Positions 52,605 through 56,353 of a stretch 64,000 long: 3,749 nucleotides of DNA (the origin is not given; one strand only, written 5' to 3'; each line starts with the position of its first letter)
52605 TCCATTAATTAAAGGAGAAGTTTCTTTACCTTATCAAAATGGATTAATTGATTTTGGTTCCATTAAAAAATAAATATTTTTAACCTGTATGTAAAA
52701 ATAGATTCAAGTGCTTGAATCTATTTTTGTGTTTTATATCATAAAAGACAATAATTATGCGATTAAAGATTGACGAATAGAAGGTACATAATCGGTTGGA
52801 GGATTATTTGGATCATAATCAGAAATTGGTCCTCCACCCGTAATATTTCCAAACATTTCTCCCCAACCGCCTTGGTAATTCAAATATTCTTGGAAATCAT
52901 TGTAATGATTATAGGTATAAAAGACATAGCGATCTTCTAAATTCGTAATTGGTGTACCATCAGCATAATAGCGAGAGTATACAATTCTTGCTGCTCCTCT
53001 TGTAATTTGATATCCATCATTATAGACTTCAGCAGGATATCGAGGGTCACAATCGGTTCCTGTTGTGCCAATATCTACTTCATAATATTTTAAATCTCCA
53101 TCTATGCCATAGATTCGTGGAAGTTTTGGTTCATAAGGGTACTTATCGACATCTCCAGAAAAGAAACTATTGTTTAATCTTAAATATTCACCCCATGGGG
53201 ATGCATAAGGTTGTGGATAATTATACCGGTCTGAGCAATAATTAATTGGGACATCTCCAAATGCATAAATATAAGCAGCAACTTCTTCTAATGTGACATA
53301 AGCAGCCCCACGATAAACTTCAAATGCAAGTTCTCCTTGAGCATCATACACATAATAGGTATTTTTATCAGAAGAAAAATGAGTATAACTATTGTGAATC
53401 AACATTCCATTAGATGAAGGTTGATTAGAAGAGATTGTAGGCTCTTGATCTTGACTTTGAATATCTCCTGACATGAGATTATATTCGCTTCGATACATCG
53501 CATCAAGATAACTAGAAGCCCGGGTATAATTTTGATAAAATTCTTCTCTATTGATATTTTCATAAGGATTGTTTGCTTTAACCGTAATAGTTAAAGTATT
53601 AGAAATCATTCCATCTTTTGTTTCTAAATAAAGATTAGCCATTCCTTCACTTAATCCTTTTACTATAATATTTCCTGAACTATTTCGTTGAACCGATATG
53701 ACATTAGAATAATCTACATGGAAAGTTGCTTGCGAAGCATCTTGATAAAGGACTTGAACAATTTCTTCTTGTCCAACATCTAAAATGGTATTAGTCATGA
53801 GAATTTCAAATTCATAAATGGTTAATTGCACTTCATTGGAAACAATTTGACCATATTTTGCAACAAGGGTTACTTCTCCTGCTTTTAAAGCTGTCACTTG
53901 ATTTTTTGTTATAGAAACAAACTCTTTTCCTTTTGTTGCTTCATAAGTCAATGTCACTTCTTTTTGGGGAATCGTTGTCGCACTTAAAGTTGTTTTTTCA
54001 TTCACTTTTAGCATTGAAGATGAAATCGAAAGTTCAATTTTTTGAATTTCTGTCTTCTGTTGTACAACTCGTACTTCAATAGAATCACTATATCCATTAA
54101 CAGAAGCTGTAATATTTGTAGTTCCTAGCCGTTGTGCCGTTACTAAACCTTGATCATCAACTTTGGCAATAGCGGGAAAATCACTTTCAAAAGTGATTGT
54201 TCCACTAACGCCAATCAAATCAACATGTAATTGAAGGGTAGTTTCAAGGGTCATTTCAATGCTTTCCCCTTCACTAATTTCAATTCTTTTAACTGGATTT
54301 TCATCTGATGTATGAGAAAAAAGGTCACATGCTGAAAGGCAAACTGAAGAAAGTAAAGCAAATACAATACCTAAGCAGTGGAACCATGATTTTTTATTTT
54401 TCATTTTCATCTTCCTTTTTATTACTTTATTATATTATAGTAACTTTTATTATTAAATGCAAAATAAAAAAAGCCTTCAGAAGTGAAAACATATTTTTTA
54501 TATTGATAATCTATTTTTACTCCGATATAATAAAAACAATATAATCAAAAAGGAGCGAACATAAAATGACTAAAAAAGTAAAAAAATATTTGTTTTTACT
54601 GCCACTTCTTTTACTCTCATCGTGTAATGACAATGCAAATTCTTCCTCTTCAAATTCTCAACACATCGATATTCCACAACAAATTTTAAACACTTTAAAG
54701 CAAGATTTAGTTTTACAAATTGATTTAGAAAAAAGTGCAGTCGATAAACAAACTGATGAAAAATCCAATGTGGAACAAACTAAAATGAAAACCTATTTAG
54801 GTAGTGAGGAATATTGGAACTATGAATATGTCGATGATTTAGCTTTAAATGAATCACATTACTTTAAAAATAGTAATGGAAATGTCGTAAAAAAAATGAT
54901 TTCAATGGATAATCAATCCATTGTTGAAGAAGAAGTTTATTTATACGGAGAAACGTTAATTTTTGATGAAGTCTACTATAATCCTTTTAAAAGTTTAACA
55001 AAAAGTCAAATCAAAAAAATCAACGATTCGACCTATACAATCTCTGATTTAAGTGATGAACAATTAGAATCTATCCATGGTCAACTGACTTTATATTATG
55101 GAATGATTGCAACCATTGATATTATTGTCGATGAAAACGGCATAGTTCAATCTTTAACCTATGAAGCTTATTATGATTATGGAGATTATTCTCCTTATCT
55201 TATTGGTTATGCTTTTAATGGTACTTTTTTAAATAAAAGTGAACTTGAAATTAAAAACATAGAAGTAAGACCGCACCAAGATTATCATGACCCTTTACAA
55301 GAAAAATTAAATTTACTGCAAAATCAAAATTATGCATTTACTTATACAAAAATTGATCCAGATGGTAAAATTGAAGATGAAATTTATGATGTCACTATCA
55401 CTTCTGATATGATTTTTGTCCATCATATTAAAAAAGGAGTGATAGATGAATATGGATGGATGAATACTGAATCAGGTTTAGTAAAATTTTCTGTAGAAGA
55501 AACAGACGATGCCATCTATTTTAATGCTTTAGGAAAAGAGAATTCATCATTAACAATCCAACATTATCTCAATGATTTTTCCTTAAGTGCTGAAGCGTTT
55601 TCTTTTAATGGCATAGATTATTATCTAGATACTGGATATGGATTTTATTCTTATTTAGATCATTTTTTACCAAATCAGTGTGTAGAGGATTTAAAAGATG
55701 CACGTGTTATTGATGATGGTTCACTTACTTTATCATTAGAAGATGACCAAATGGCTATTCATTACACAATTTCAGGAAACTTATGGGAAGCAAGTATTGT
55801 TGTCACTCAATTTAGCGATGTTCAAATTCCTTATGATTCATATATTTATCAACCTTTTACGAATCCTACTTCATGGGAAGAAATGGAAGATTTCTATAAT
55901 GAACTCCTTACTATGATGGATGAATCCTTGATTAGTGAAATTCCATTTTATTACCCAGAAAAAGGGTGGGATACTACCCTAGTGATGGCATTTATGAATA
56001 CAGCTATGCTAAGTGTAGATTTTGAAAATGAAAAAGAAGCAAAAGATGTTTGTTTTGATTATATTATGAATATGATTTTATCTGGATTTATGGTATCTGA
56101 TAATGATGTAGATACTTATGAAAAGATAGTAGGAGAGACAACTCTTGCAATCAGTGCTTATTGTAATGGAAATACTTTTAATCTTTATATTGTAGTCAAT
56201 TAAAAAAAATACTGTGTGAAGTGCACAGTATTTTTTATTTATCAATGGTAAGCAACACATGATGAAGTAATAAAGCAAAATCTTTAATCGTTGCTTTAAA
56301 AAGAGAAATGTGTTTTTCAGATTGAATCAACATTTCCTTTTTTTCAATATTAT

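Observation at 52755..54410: Ig-repeat lipoprotein ending in a barnase-like ribonuclease domain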

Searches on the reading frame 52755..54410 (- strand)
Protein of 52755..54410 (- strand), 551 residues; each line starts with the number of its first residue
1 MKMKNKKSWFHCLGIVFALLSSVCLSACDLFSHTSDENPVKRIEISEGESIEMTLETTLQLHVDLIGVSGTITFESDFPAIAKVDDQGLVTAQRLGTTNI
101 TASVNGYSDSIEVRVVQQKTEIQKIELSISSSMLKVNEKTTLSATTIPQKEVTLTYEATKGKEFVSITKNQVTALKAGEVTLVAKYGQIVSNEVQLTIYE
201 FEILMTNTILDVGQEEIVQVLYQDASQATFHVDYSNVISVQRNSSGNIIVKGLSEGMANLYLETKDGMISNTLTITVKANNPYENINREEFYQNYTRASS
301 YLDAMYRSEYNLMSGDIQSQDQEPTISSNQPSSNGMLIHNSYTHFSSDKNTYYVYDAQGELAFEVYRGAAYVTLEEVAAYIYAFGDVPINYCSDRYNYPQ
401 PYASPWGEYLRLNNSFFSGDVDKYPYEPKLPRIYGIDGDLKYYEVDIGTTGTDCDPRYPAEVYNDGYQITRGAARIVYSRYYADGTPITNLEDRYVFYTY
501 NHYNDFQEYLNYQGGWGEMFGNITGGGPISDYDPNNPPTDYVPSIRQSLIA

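Call 3: search_protein_families(library=pfam, proteins=[window:52755-54410:-], max_evalue=1)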
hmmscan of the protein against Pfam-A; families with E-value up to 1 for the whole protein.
window:52755-54410:- (551 aa): 4 families
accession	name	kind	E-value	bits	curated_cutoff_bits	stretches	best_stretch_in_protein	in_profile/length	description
PF02368.24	Big_2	-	7.5e-07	29.4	22.8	1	56-109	25-73/79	Bacterial Ig-like domain (group 2)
PF22359.2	Big-like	-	1.4e-05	25.7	27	1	71-115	2-46/48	Bacterial Ig-like domain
PF13629.12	T2SS-T3SS_pil_N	-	0.013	15.6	23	0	235-277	29-71/72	Pilus formation protein N terminal region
PF00545.25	Ribonuclease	-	0.043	14.8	24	1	438-508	52-96/98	ribonuclease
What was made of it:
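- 53574..54299 (-): Ig-like spacer region, residues 38-279. Two supported Ig-like domains and a tentative third. Pfam Big_2 56-109, E=7.5e-7 (call 3).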

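Call 4: search_protein_families(library=ncbifam, proteins=[window:52755-54410:-], max_evalue=1)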
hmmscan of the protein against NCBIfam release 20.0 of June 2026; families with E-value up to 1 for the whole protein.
window:52755-54410:- (551 aa): 0 families

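Call 6: search_solved_structures(query=window:52755-54410:-, max_evalue=10, show_alignments=3)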
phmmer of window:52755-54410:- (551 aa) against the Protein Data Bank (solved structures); distinct sequences matched with E-value up to 10: 5.
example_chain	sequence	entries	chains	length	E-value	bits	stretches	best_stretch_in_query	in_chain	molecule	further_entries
7x30_P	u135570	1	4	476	0.00052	21.9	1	38-202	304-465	Hoc-like protein ORF90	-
9ifo_A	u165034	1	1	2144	0.16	13.7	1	77-185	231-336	Teneurin-Like Protein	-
9pt5_A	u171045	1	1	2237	0.2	13.4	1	77-185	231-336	Teneurin-like protein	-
6eun_A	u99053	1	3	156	1.9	10.1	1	67-148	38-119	Adhesin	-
6eup_A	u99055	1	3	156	1.9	10.1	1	67-148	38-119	Adhesin A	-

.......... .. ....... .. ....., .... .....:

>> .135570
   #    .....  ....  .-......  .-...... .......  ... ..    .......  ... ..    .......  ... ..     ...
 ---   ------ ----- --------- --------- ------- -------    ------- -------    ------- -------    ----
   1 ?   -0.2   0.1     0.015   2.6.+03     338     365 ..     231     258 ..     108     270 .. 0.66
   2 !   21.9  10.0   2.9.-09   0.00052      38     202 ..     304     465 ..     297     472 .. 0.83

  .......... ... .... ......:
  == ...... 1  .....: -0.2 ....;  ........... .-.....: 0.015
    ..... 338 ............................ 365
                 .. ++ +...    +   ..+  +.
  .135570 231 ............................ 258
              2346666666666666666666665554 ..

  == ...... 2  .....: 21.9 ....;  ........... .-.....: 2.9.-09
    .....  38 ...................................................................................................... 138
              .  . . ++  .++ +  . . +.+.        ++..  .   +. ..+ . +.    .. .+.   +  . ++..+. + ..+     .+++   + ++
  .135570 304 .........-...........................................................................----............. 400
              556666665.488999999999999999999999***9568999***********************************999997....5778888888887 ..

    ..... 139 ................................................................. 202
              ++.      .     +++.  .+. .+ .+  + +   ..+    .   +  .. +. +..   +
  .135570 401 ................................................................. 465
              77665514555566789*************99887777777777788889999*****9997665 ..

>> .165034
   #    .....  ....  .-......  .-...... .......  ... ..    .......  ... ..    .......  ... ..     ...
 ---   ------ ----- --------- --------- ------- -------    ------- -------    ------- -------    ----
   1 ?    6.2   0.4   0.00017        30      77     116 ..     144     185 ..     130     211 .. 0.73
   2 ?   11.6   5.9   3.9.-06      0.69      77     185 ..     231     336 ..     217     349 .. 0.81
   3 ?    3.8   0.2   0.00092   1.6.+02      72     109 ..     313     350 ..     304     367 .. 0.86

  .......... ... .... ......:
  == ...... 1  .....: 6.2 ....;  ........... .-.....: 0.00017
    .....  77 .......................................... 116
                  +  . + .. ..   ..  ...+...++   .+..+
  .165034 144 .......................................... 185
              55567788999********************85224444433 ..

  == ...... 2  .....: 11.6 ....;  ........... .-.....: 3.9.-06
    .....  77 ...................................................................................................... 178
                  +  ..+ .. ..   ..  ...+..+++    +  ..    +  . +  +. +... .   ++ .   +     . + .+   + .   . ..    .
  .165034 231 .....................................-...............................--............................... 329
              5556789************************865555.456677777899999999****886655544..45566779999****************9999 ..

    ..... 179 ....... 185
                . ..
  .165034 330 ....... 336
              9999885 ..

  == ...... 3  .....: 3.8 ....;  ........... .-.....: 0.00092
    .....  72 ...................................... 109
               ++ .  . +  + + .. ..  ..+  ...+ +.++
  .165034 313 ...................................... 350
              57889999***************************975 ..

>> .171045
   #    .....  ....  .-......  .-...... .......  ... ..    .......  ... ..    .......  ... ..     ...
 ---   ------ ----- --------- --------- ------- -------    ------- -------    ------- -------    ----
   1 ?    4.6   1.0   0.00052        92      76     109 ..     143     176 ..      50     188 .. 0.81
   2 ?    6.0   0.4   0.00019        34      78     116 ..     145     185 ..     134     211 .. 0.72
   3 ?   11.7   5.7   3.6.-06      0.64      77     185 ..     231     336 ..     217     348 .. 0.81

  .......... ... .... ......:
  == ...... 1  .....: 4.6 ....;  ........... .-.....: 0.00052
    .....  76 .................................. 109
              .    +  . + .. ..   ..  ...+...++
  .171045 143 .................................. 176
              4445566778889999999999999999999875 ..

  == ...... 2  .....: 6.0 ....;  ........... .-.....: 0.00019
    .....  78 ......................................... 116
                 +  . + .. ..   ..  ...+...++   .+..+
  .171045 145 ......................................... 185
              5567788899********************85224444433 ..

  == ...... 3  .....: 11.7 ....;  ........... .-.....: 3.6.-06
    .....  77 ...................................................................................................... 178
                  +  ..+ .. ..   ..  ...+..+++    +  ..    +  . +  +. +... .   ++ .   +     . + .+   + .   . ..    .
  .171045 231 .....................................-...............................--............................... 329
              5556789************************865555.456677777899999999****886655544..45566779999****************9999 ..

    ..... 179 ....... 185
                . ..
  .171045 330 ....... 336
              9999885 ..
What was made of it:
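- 53574..54299 (-): PDB Hoc-like protein 38-202, E=5e-4 (call 6).
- Checked: A PDB Hoc-like Ig protein matches 38-202 (E=5e-4) (call 6).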

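Call 9: find_encoding_contigs(protein=window:52755-54410:-, flank=10000, max_places=4)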
Protein window:52755-54410:- (551 aa): 5 contigs read that carry it; 4 places shown.
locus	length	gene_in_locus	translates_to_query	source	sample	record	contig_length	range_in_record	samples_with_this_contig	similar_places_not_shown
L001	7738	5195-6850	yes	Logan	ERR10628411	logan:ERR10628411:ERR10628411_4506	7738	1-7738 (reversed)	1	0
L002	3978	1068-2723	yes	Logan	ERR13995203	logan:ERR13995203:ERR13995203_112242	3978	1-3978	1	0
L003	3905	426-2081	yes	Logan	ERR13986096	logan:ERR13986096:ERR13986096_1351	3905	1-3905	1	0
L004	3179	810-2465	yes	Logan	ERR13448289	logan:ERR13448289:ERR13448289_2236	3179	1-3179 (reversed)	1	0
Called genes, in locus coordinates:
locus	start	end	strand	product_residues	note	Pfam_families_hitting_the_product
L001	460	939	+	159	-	-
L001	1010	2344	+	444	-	-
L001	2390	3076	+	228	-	-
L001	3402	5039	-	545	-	-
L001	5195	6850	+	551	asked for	PF02368:Big_2 (faint), PF26918:Ig_Eae (faint), PF22359:Big-like (faint)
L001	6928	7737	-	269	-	?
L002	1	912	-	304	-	?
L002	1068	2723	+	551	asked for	PF02368:Big_2 (faint), PF26918:Ig_Eae (faint), PF22359:Big-like (faint)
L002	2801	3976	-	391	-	?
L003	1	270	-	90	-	?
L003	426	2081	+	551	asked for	PF02368:Big_2 (faint), PF26918:Ig_Eae (faint), PF22359:Big-like (faint)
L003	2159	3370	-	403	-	PF00365:PFK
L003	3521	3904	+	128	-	?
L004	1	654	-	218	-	?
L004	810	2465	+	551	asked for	PF02368:Big_2 (faint), PF26918:Ig_Eae (faint), PF22359:Big-like (faint)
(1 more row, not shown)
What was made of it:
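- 52755..54410 (-): Whole ORF: 551-aa lipoprotein (probably 549 aa, starting at Met3 = 54404). Identical protein found on 5 metagenome contigs (call 9).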

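Call 52: list_cluster_members(proteins=[window:52758-54410:-, P0268, P0003, P0059])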
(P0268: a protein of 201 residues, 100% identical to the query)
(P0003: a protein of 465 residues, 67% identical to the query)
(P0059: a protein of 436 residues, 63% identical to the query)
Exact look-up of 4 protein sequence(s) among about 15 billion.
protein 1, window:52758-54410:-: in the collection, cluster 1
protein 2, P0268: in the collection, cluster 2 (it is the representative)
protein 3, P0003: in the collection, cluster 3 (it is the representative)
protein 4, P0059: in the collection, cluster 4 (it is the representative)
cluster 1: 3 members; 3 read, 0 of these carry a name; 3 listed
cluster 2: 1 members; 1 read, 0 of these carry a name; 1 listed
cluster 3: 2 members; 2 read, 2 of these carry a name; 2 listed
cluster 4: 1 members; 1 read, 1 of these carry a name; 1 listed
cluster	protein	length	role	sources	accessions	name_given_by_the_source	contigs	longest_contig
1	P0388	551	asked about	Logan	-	-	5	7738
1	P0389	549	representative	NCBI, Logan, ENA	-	-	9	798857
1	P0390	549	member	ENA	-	-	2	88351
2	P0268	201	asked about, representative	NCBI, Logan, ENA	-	-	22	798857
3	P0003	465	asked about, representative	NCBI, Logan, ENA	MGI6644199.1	MAG: hypothetical protein ACOX28_00310 [Bacilli bacterium]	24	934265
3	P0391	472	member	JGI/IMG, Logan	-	hypothetical protein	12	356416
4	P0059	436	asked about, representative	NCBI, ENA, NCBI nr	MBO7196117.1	MAG: hypothetical protein J6V80_02165 [Clostridia bacterium] | hypothetical protein [Clostridia bacterium]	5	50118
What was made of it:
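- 52755..54410 (-): 549-aa version in the same 90% cluster (call 52).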

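Call 78: search_protein_families(library=padloc, proteins=[window:52758-54410:-], max_evalue=0.01)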
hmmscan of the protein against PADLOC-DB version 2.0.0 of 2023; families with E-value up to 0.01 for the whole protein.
window:52758-54410:- (551 aa): 0 families

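Call 79: search_protein_families(library=phrogs, proteins=[window:52758-54410:-], max_evalue=0.01)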
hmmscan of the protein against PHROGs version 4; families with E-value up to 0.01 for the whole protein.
window:52758-54410:- (551 aa): 6 families
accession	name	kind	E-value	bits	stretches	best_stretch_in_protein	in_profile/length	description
phrog_215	-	head and packaging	1.8e-12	48.1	2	71-185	256-377/491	structural protein with Ig domain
phrog_341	-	tail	1.2e-08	36.2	1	70-116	99-148/154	major tail protein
phrog_10059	-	unknown function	2.9e-08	33.9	1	71-120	214-266/345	-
phrog_16444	-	unknown function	1.6e-06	27.9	1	43-145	217-323/397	-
phrog_41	-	tail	0.00071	20.2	0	218-279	182-244/245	major tail protein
phrog_28902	-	tail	0.0068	15.6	1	40-123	289-377/709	major tail protein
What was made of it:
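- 53574..54299 (-): PHROGs Ig-type proteins 71-185 (E=1.8e-12) and 218-279 (E=7e-4) (call 79).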

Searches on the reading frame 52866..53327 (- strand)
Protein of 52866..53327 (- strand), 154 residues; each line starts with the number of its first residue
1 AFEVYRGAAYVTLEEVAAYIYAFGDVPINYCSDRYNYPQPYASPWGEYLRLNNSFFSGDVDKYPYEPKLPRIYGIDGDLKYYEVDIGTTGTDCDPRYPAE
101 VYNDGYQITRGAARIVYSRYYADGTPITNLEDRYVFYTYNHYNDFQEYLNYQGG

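Call 44: predict_structure(alignment_id=A2)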
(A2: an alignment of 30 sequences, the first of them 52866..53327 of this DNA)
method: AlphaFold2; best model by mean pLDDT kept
length: 154 residues; sequences in the alignment: 30
mean_pLDDT: 70.9   pTM: 0.71
mean pLDDT of the five models: 70.9, 64.8, 62.6, 61.4, 60.4
residues with pLDDT >= 90: 29; 70-90: 59; 50-70: 34; < 50: 32
segments of 3 or more residues with pLDDT < 50: 89-101, 105-110, 143-154
pLDDT, mean of each block of 10 residues (from residue 1): 85 87 91 69 64 80 70 75 73 44 48 82 91 81 41 27
secondary structure, 60 per line:
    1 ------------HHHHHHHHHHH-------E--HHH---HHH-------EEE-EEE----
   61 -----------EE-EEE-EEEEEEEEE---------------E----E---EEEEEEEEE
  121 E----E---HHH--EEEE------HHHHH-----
elements in order: H13-23 E50-52 E54-56 E75-77 E79-87 E112-121 E135-138 H145-149

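Call 47: fold_search(model_id=the predicted structure, library=pdb)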
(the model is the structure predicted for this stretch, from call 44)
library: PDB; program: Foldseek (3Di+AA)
matches with E <= 10: 48; with E <= 0.001: 0
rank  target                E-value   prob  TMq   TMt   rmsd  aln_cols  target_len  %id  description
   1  1b2z_A                1.1e-02  0.99  0.44  0.60   5.7       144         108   18  DELETION OF A BURIED SALT BRIDGE IN BARNASE (released 1998-12-09)
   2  3q3f                  1.3e-02  0.98  0.42  0.35   6.1       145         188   18  Engineering Domain-Swapped Binding Interfaces by Mutually Exclusive Folding: Insertion of Ubiquitin into position 103 of (released 2012-01-25)
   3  1gou_A                1.4e-02  0.96  0.40  0.53   6.4       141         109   16  Ribonuclease Binase (G Specific Endonuclease) Unliganded Form (released 2001-11-29)
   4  1bsc_A                3.1e-02  0.95  0.42  0.57   5.9       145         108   16  CRYSTAL STRUCTURAL ANALYSIS OF MUTATIONS IN THE HYDROPHOBIC CORES OF BARNASE (released 1994-01-31)
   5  2za4_A                3.6e-02  0.93  0.41  0.55   6.0       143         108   17  Crystal Structural Analysis of Barnase-barstar Complex (released 2008-05-20)
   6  1b2s_A                3.6e-02  0.90  0.41  0.54   6.3       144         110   17  STRUCTURAL RESPONSE TO MUTATION AT A PROTEIN-PROTEIN INTERFACE (released 1998-12-08)
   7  1ban_A                3.8e-02  0.97  0.45  0.61   5.9       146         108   18  THE CONTRIBUTION OF BURIED HYDROGEN BONDS TO PROTEIN STABILITY: THE CRYSTAL STRUCTURES OF TWO BARNASE MUTANTS (released 1993-10-31)
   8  1brn_L                4.0e-02  0.92  0.41  0.56   6.0       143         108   17  SUBSITE BINDING IN AN RNASE: STRUCTURE OF A BARNASE-TETRANUCLEOTIDE COMPLEX AT 1.76 ANGSTROMS RESOLUTION (released 1994-01-31)
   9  6pqk_A                4.0e-02  0.92  0.42  0.56   6.0       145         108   16  Cryogenic crystal structure of barnase A43C/S80C bound to barstar C40A/S59C/A67C/C82A (released 2020-07-15)
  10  1gov_A                4.0e-02  0.90  0.39  0.53   6.3       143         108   16  RIBONUCLEASE BI(G SPECIFIC ENDONUCLEASE) COMPLEXED WITH SULFATE IONS (released 2001-11-29)
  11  1b21_B                4.3e-02  0.97  0.44  0.60   5.8       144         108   19  DELETION OF A BURIED SALT BRIDGE IN BARNASE (released 1998-12-09)
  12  1brg_A                4.6e-02  0.97  0.45  0.62   5.4       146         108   19  CRYSTALLOGRAPHIC ANALYSIS OF PHE->LEU SUBSTITUTION IN THE HYDROPHOBIC CORE OF BARNASE (released 1994-06-22)
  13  1bng_A                9.2e-02  0.91  0.45  0.61   5.6       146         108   18  BARNASE S85C/H102C DISULFIDE MUTANT (released 1995-07-10)
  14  1b3s_C                9.8e-02  0.80  0.40  0.54   6.5       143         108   16  STRUCTURAL RESPONSE TO MUTATION AT A PROTEIN-PROTEIN INTERFACE (released 1998-12-09)
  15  7tve_E                3.0e+00  0.03  0.17  0.07  10.3        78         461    9  ATP and DNA bound SMC5/6 core complex (released 2022-06-22)
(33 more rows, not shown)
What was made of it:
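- On Barnase / microbial RNase family (Pfam PF00545): The cropped model's top 14 PDB hits are all barnase/binase, with probability 0.80-0.99 and TM 0.53-0.62 on barnase (call 47).
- Closest known: Barnase / binase. Same: Same predicted helix-plus-antiparallel-sheet fold (call 47).
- The next hits are noise at E>=3 (call 47).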

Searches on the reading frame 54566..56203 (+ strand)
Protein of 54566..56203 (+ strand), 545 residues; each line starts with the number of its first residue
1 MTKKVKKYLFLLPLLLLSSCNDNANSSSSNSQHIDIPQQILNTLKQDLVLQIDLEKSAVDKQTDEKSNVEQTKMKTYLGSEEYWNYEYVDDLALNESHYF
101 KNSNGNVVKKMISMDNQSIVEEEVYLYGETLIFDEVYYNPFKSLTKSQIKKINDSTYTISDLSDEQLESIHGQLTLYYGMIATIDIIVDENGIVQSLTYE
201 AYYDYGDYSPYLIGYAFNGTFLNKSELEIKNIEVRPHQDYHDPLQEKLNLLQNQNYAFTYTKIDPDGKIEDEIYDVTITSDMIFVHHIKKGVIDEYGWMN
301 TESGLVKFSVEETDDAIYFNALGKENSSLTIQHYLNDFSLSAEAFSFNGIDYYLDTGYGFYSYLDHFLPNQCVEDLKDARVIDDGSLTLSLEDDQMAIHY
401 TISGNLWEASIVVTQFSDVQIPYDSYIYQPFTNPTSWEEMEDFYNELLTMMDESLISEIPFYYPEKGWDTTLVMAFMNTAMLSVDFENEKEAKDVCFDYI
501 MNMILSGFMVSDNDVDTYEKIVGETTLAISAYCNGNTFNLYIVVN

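Call 3: search_protein_families(library=pfam, proteins=[window:54566-56203:+], max_evalue=1)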
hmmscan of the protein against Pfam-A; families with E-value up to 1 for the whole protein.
window:54566-56203:+ (545 aa): 1 family
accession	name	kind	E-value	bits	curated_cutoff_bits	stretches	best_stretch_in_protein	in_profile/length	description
PF05720.17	Dicty_CAD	-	0.12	12.9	23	0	212-235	31-54/82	Cell-cell adhesion domain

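Call 4: search_protein_families(library=ncbifam, proteins=[window:54566-56203:+], max_evalue=1)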
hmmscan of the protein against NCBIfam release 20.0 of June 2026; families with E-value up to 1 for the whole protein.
window:54566-56203:+ (545 aa): 0 families

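Call 78: search_protein_families(library=padloc, proteins=[window:54566-56200:+], max_evalue=0.01)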
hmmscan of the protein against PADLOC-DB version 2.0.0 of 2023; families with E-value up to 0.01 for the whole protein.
window:54566-56200:+ (545 aa): 0 families

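Call 79: search_protein_families(library=phrogs, proteins=[window:54566-56200:+], max_evalue=0.01)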
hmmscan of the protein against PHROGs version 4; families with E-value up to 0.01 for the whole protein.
window:54566-56200:+ (545 aa): 1 family
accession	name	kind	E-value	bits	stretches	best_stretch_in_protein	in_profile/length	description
phrog_3727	-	unknown function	0.0013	19.6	1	1-87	1-72/209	-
